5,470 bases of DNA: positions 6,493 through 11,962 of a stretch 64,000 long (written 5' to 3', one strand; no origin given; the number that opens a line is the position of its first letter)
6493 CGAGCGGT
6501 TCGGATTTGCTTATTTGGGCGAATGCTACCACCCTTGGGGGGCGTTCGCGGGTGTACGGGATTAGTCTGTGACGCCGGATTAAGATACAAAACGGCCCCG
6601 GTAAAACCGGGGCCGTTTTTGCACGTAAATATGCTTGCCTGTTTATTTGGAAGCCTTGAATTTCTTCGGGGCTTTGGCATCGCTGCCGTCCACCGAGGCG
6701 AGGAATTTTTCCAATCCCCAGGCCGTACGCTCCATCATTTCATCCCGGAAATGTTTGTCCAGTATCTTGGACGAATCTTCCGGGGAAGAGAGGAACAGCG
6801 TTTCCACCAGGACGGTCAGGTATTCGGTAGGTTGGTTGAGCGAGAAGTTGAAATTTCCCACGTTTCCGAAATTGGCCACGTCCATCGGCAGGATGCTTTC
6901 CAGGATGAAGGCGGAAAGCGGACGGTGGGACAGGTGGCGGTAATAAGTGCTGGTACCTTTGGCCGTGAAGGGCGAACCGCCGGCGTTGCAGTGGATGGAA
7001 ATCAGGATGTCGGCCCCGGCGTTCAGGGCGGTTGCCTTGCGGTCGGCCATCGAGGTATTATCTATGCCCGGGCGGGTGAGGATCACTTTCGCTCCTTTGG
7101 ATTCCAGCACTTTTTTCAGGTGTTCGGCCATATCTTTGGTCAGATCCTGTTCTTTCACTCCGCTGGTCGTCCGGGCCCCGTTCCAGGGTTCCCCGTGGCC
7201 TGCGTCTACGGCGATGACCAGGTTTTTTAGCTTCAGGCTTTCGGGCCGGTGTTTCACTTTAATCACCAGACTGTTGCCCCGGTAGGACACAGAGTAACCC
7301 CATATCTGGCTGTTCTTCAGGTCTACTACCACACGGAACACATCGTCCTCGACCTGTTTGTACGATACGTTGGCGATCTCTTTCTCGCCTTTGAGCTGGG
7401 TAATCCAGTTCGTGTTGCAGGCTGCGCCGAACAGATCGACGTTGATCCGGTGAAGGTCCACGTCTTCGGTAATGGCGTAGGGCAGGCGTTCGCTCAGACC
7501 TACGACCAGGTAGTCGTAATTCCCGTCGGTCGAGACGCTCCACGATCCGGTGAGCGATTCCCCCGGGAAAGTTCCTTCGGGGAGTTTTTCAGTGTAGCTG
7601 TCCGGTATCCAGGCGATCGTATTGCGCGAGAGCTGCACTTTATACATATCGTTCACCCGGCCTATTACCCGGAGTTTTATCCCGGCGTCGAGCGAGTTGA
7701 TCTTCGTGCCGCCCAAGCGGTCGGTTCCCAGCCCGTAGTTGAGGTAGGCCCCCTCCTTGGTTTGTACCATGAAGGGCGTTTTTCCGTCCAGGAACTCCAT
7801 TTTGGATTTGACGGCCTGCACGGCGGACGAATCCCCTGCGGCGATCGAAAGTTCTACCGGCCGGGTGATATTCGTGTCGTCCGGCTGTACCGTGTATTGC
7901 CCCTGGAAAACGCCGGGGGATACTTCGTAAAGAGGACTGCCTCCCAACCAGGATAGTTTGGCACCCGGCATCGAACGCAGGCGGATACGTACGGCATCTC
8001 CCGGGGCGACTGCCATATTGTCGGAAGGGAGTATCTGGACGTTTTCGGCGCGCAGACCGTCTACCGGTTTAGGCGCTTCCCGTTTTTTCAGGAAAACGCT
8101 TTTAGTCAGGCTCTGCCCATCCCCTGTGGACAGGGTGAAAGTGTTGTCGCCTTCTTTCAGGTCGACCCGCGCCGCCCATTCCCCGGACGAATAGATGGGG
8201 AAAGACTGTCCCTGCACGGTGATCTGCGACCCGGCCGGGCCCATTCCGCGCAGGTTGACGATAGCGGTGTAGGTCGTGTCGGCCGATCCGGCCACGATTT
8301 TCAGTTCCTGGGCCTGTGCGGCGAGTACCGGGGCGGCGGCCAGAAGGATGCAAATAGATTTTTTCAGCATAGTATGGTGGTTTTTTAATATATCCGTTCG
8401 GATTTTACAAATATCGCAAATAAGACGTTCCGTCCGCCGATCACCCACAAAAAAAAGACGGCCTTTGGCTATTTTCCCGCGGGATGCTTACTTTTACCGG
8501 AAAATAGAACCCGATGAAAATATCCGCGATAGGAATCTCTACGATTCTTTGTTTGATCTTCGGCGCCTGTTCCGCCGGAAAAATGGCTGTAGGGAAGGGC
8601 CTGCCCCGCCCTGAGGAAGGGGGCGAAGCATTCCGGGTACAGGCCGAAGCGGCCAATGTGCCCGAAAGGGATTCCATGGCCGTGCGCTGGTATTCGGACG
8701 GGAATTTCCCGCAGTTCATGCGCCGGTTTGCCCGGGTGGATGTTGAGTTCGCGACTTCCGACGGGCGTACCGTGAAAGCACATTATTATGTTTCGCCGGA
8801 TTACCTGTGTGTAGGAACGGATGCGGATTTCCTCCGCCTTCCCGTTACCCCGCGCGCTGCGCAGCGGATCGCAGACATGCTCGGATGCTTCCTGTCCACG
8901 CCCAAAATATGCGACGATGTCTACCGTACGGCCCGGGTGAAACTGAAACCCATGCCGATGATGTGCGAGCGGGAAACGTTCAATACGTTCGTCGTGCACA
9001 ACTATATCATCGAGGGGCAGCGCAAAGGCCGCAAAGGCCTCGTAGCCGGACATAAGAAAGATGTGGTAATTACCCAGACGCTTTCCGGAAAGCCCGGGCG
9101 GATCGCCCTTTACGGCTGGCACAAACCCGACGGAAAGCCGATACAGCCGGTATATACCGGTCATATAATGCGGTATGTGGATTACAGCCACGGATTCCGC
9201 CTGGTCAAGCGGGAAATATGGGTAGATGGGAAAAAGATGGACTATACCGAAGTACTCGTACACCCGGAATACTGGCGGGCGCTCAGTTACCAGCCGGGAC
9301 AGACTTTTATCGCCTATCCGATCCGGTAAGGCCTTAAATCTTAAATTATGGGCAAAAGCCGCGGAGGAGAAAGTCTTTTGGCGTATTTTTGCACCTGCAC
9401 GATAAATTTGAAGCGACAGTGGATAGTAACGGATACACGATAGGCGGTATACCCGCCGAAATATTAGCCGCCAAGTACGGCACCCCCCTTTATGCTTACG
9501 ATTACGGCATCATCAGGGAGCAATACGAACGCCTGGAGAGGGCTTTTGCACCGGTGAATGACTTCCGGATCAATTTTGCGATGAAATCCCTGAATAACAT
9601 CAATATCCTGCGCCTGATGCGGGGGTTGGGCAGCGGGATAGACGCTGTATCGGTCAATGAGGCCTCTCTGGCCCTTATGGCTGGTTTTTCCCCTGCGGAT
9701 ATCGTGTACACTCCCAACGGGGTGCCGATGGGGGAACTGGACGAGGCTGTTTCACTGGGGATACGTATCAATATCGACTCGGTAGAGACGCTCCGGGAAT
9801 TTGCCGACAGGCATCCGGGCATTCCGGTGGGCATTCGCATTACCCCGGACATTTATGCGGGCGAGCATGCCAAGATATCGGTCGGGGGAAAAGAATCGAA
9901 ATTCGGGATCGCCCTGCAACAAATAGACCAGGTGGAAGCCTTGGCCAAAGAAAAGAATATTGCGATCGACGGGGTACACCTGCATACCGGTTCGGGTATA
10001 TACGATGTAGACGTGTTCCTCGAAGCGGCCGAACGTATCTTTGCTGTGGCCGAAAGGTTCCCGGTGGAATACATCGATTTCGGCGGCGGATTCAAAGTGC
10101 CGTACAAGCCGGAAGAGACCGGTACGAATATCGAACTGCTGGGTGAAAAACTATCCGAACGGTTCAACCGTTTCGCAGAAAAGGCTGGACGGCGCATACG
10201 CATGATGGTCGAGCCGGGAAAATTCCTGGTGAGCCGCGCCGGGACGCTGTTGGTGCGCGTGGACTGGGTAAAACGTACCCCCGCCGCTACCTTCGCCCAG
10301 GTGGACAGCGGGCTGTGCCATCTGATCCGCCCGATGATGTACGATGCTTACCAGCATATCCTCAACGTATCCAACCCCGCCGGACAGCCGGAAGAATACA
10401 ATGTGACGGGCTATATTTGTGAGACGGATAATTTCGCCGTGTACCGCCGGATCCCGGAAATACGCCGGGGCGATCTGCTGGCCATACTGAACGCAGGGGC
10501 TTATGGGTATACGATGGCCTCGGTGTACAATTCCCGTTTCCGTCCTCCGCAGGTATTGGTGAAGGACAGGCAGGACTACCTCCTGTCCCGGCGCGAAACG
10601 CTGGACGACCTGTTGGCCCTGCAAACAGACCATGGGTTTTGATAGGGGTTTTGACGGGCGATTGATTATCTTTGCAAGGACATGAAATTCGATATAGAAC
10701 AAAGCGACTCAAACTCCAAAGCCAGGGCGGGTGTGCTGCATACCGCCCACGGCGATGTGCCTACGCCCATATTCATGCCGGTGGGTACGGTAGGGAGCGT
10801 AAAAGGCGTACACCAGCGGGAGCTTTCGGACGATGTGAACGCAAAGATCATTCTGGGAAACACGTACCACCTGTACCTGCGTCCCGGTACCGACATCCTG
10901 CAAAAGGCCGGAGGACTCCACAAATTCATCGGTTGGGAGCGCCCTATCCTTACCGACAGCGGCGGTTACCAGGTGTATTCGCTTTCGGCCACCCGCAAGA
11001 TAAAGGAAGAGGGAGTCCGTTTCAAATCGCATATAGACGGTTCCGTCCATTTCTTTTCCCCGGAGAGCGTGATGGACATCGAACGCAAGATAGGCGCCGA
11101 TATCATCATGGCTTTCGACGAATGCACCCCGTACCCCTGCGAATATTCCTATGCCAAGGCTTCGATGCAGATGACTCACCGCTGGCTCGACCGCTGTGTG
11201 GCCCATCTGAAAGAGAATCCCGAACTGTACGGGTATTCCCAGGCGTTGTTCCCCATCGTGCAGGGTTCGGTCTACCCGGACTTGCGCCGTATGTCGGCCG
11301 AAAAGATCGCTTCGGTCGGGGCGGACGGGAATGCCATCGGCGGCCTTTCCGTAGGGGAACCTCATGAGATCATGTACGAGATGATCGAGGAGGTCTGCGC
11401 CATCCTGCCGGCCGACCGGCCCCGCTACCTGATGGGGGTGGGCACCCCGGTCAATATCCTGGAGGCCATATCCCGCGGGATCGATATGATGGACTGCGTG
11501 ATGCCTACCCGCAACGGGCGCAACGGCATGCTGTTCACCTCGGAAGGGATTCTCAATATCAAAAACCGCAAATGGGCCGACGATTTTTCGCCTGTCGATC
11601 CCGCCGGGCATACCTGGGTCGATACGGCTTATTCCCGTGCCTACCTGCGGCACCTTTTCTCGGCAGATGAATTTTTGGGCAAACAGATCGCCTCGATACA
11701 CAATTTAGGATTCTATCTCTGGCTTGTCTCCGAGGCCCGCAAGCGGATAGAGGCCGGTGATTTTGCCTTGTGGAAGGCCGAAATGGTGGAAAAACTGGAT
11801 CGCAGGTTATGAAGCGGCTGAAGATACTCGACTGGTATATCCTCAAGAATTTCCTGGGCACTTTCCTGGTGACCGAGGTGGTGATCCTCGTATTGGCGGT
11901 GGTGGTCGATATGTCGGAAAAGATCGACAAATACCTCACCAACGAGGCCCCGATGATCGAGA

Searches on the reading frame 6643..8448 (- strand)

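Call 26: search_protein_families(library=pfam, proteins=[window:6643-8448:-], max_evalue=0.0001)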
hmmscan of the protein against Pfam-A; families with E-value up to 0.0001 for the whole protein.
window:6643-8448:- (601 aa): 2 families
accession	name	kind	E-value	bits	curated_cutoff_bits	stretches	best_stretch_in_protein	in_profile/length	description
PF01520.23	Amidase_3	-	1.3e-29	103.9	27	1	412-580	1-173/174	N-acetylmuramoyl-L-alanine amidase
PF09136.16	Glucodextran_B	-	2.8e-05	24.4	27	1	57-116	12-75/83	Glucodextranase, domain B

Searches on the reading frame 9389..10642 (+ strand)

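Call 26: search_protein_families(library=pfam, proteins=[window:9389-10642:+], max_evalue=0.0001)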
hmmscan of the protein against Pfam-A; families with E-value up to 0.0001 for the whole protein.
window:9389-10642:+ (417 aa): 2 families
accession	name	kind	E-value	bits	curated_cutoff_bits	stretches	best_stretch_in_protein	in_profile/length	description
PF02784.22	Orn_Arg_deC_N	-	7.3e-49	166.8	23.4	1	42-282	4-247/247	Pyridoxal-dependent decarboxylase, pyridoxal binding domain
PF00278.28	Orn_DAP_Arg_deC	-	1.4e-17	64.1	23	1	206-370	5-95/95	Pyridoxal-dependent decarboxylase, C-terminal sheet domain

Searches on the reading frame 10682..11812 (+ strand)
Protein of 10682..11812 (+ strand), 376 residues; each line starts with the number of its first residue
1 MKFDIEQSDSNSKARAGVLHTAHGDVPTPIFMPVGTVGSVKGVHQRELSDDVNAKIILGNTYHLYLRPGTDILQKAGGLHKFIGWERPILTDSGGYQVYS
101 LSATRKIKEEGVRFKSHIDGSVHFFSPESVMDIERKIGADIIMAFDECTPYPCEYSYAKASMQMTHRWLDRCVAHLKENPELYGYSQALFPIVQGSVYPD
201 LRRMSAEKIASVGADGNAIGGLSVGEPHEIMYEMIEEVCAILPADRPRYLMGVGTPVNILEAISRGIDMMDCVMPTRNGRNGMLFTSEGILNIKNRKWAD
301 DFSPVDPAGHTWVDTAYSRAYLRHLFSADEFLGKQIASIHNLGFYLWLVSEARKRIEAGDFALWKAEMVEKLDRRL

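Call 26: search_protein_families(library=pfam, proteins=[window:10682-11812:+], max_evalue=0.0001)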
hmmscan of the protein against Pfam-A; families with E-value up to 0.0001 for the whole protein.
window:10682-11812:+ (376 aa): 1 family
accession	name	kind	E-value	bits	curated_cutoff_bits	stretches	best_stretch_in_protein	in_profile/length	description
PF01702.25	TGT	-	3.4e-155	517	26.3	1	13-372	2-355/357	Queuine tRNA-ribosyltransferase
